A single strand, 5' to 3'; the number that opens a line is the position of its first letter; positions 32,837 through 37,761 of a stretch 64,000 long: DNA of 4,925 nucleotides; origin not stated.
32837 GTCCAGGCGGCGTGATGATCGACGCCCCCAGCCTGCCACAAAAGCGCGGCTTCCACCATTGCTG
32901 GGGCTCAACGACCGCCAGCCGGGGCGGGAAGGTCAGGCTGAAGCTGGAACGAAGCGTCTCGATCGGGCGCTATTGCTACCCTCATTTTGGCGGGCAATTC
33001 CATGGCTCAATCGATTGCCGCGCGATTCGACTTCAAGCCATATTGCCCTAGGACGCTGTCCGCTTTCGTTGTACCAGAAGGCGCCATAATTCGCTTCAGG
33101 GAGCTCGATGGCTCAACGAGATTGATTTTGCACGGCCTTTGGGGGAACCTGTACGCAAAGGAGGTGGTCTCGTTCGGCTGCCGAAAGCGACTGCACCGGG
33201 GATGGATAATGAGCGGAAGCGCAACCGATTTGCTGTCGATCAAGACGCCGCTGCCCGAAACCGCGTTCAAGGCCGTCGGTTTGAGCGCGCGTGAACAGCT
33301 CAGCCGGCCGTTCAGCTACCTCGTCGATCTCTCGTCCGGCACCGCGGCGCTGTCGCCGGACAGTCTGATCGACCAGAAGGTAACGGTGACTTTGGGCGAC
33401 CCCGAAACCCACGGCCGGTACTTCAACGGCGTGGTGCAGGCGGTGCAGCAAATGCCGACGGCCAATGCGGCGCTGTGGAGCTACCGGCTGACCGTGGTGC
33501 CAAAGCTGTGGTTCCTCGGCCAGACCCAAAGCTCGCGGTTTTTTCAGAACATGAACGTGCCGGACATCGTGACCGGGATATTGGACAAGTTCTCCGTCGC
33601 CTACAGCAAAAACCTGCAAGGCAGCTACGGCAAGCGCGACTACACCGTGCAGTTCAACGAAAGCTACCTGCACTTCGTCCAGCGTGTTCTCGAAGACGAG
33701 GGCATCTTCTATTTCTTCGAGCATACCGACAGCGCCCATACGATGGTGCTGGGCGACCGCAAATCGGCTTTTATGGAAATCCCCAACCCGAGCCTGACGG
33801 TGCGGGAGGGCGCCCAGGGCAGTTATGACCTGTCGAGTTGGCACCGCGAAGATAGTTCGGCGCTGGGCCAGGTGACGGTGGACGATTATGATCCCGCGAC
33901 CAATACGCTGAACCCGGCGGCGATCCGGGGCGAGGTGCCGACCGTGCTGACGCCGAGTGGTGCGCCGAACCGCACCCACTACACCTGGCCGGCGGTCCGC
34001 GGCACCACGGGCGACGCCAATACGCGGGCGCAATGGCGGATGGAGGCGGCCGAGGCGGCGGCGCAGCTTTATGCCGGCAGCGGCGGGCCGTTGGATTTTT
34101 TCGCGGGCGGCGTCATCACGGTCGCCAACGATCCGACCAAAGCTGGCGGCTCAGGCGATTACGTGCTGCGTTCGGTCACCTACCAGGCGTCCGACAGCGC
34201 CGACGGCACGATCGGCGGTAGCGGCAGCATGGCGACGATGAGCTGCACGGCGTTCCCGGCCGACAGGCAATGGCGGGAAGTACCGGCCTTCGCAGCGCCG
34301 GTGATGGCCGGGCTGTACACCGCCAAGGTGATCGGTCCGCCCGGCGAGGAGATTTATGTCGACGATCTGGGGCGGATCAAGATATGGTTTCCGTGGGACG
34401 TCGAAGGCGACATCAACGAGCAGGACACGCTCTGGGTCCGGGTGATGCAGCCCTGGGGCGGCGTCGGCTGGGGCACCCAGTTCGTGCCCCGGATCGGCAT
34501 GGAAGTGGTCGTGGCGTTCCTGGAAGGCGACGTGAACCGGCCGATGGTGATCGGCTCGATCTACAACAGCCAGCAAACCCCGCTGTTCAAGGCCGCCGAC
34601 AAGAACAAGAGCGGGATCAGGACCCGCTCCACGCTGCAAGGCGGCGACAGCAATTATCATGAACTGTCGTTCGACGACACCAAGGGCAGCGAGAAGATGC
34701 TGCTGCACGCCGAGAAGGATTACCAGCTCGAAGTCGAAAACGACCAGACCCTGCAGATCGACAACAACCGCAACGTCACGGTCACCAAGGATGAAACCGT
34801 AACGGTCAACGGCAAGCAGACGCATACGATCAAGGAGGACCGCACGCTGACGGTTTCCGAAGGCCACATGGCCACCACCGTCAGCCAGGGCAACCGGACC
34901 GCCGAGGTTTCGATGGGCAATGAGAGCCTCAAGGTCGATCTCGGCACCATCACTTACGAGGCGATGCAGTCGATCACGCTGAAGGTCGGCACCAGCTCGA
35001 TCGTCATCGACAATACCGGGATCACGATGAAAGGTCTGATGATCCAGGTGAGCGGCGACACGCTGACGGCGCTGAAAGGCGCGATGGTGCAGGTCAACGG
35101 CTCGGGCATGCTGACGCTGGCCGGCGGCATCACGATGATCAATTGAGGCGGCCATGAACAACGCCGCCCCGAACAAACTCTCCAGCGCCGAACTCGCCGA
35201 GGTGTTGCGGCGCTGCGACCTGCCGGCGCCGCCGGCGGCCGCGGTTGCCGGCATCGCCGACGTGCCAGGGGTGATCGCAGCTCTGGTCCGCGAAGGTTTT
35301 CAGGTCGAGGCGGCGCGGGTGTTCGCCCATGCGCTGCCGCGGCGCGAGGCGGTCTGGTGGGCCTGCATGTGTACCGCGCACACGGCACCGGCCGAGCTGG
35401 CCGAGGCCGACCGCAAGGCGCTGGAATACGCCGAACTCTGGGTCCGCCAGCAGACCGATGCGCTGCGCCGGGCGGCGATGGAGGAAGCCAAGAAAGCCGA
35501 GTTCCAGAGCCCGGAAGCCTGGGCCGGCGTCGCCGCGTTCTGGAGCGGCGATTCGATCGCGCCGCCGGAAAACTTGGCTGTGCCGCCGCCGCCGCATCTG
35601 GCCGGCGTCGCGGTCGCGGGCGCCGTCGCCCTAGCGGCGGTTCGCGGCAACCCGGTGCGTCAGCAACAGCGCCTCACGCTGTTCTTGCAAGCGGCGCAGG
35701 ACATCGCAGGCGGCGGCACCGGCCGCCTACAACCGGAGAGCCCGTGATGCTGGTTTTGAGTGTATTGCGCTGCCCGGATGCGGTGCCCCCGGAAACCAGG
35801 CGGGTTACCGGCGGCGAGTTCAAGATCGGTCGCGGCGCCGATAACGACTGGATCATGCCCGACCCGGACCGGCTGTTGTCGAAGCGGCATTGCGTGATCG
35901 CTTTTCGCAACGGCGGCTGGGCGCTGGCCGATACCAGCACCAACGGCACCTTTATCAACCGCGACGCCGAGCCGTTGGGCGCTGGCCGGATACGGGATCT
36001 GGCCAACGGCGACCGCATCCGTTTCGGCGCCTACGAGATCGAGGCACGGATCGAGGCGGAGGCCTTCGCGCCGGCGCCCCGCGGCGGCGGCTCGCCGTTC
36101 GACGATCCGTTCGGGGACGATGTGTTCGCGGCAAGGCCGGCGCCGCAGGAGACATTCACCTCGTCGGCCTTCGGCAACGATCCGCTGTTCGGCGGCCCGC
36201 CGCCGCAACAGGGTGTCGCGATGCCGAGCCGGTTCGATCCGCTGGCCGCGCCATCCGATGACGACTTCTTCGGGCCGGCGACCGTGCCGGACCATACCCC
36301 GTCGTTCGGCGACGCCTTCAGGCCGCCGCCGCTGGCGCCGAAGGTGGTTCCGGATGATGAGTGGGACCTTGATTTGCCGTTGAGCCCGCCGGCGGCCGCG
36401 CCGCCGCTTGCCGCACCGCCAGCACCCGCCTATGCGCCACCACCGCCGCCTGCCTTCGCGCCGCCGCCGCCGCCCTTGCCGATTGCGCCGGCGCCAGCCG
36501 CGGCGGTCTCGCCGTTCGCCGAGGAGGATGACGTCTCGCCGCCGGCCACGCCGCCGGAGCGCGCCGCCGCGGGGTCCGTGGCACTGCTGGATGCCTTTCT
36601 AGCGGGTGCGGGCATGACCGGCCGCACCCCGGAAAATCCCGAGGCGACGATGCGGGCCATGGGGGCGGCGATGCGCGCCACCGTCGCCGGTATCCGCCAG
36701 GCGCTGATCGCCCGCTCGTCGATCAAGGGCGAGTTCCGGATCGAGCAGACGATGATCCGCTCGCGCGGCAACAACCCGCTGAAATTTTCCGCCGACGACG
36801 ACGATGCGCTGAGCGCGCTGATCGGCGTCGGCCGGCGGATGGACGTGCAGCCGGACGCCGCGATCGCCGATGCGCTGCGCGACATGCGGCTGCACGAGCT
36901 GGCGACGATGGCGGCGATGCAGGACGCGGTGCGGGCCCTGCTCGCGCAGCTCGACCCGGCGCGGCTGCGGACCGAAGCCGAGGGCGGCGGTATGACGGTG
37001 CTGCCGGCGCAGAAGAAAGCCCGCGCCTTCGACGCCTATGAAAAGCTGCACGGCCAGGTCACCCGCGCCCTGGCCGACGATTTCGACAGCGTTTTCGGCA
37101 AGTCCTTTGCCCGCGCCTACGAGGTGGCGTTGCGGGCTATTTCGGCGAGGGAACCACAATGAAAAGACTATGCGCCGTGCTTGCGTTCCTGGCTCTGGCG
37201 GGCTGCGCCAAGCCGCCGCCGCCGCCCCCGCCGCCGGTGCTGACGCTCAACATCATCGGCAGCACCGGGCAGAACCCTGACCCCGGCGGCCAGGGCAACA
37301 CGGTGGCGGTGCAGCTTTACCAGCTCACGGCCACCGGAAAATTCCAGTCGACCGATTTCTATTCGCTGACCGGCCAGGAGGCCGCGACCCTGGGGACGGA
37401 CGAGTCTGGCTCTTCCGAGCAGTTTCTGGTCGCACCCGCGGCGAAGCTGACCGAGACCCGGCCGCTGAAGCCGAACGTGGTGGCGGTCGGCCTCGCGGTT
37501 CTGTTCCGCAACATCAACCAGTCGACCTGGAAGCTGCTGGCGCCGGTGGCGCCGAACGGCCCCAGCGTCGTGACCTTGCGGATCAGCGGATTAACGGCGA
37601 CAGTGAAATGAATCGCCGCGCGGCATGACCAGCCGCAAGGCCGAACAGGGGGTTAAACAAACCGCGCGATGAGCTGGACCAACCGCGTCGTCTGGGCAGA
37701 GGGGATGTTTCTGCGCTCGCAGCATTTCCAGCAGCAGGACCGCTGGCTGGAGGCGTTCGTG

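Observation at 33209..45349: Partial type VI secretion locus: membrane complex, TssK, spike and regulators, but no sheath, tube, wedge, ClpV, PAAR or kinase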

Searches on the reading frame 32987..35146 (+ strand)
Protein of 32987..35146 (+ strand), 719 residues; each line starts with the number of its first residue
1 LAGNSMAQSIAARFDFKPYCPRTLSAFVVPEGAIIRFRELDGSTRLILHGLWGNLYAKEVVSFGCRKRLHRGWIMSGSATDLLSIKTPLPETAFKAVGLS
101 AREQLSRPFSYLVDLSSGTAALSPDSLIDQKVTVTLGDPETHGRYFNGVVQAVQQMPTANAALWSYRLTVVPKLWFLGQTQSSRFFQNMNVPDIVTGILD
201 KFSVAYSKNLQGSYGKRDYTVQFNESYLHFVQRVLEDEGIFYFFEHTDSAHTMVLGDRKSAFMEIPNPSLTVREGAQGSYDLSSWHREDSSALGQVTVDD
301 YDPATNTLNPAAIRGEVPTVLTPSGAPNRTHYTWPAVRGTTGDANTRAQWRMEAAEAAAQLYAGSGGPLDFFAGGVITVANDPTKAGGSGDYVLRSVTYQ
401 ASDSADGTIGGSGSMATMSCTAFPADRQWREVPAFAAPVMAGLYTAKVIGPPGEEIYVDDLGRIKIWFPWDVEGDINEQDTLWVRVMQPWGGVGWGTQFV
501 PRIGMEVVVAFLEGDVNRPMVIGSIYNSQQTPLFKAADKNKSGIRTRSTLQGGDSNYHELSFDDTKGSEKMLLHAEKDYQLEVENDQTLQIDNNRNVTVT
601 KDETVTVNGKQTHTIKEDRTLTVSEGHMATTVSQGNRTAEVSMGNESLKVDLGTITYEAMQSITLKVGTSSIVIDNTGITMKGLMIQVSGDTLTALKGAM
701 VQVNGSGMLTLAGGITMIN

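Call 3: search_protein_families(library=pfam, proteins=[window:32987-35146:+])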
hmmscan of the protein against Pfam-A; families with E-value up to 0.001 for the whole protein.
window:32987-35146:+ (719 aa): 4 families
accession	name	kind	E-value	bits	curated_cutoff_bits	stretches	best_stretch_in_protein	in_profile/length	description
PF05954.17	Phage_GPD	-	1.8e-73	247.8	30.1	1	102-404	1-304/305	Phage tail baseplate hub (GPD)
PF22178.3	Gp5_trimer_C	-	1.4e-24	86.9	30.9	1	542-651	1-105/112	Bacteriophage T4 gp5 C-terminal trimerisation domain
PF04717.18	Phage_base_V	-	2.8e-14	53.7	23.8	1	459-526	12-75/75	Type VI secretion system/phage-baseplate injector OB domain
PF06715.18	Gp5_C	-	0.00074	19.9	20.4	0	586-608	2-24/24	Gp5 C-terminal repeat (3 copies)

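Call 4: search_protein_families(library=ncbifam, proteins=[window:32987-35146:+])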
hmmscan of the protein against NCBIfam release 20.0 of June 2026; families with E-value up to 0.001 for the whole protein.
window:32987-35146:+ (719 aa): 3 families
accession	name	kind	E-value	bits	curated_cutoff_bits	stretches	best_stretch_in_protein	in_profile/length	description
TIGR03361.1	VI_Rhs_Vgr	subfamily_domain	3.3e-140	468.1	186.35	1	84-595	2-512/513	type VI secretion system tip protein TssI/VgrG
TIGR01646.1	vgr_GE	subfamily_domain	5.3e-90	302.7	121.8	1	97-578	4-480/480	type VI secretion system tip protein VgrG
NF033848.1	VgrG_rel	hypoth_equivalog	1.1e-18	66.8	275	1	459-622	389-543/547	VgrG-related protein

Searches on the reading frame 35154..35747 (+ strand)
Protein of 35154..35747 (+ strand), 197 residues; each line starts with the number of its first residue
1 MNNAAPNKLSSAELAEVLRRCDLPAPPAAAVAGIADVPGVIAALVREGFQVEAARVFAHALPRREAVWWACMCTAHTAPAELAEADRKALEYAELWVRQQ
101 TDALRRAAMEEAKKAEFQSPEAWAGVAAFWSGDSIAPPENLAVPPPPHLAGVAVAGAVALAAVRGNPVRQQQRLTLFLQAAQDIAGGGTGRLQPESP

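Call 3: search_protein_families(library=pfam, proteins=[window:35154-35747:+])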
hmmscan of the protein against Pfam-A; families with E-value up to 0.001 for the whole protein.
window:35154-35747:+ (197 aa): 1 family
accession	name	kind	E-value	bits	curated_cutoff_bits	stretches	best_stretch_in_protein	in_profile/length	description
PF22011.2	DUF6931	-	1.4e-45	155.3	27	1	40-185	1-145/145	Family of unknown function (DUF6931)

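Call 4: search_protein_families(library=ncbifam, proteins=[window:35154-35747:+])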
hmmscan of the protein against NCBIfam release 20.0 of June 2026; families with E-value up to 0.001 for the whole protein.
window:35154-35747:+ (197 aa): 0 families

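Call 55: search_solved_structures(query=A3, max_evalue=1)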
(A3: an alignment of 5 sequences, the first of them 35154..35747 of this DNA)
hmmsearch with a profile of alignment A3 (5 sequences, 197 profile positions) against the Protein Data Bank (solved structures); distinct sequences matched with E-value up to 1: 0.

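Call 62: predict_structure(protein=window:35154-35747:+)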
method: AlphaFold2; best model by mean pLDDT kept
length: 197 residues; sequences in the alignment: 1
mean_pLDDT: 50.4   pTM: 0.36
mean pLDDT of the five models: 50.4, 47.9, 45.7, 44.3, 43.5
residues with pLDDT >= 90: 0; 70-90: 40; 50-70: 23; < 50: 134
segments of 3 or more residues with pLDDT < 50: 1-6, 63-79, 85-90, 92-105, 107-109, 111-113, 115-197
pLDDT, mean of each block of 10 residues (from residue 1): 44 78 83 77 72 69 44 41 46 45 47 44 42 36 36 40 40 47 39 32
secondary structure, 60 per line:
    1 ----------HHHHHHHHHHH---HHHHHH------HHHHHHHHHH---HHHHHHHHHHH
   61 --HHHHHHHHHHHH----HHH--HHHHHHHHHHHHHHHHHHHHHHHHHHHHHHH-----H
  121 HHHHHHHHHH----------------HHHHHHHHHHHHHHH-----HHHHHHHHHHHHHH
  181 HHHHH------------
elements in order: H11-21 H25-30 H37-46 H50-60 H63-74 H84-114 H120-130 H147-161 H167-185

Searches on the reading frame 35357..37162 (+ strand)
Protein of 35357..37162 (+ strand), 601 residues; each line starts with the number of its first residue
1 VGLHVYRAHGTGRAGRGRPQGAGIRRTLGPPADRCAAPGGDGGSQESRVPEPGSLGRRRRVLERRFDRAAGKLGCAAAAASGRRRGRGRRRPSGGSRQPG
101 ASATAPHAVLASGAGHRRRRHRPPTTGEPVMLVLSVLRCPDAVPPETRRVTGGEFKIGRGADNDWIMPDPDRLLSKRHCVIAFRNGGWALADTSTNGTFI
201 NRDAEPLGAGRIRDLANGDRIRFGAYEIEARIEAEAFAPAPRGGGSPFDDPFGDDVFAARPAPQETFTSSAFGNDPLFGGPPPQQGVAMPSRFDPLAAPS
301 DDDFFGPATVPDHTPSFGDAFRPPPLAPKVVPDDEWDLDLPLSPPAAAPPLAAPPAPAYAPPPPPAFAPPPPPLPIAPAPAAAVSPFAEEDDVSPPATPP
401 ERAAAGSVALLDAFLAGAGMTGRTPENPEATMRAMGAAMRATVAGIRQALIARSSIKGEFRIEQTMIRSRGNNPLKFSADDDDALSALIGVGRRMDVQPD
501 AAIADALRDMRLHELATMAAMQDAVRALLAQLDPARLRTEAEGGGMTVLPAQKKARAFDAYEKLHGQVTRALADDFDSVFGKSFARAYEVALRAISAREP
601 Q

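Call 3: search_protein_families(library=pfam, proteins=[window:35357-37162:+])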
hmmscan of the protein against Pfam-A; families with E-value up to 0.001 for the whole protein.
window:35357-37162:+ (601 aa): 3 families
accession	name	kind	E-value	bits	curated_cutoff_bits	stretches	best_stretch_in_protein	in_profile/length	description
PF20232.3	T6SS_FHA_C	-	1.6e-51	175.1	23.7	1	417-589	2-178/180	C-terminal domain of Type VI secretion system FHA protein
PF00498.31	FHA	-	2.1e-15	57.3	20.7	1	156-224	2-67/67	FHA domain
PF16697.10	Yop-YscD_cpl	-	3.2e-05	24.5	33.2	1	149-227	13-87/94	Inner membrane component of T3SS, cytoplasmic domain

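Call 4: search_protein_families(library=ncbifam, proteins=[window:35357-37162:+])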
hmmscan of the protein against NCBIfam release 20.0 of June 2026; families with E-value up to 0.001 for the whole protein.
window:35357-37162:+ (601 aa): 2 families
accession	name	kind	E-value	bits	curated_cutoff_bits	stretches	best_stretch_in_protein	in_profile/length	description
TIGR03354.1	VI_FHA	hypoth_equivalog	8.3e-86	289.4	120.25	1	133-593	2-420/420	type VI secretion system-associated FHA domain protein TagH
NF049868.1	FhaB_Rv0019c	equivalog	5.5e-05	23.3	125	1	149-203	82-135/158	FHA domain-containing protein FhaB/FipA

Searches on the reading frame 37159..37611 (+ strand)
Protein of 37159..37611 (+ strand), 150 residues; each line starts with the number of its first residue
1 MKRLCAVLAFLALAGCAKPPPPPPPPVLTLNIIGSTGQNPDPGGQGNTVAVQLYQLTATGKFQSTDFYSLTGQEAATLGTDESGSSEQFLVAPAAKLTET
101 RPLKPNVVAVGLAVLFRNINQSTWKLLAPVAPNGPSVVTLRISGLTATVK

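Call 3: search_protein_families(library=pfam, proteins=[window:37159-37611:+])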
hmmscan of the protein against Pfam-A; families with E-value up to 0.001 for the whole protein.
window:37159-37611:+ (150 aa): 1 family
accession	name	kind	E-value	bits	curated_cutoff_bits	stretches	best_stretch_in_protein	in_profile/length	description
PF12790.13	T6SS-SciN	-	4.6e-21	75.2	27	1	28-142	3-117/120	Type VI secretion lipoprotein, VasD, EvfM, TssJ, VC_A0113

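Call 4: search_protein_families(library=ncbifam, proteins=[window:37159-37611:+])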
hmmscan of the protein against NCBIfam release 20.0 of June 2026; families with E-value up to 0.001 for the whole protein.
window:37159-37611:+ (150 aa): 1 family
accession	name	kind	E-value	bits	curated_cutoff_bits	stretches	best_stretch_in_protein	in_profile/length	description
TIGR03352.1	VI_chp_3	equivalog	1.7e-26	92.6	31.6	1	4-140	4-140/147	type VI secretion system lipoprotein TssJ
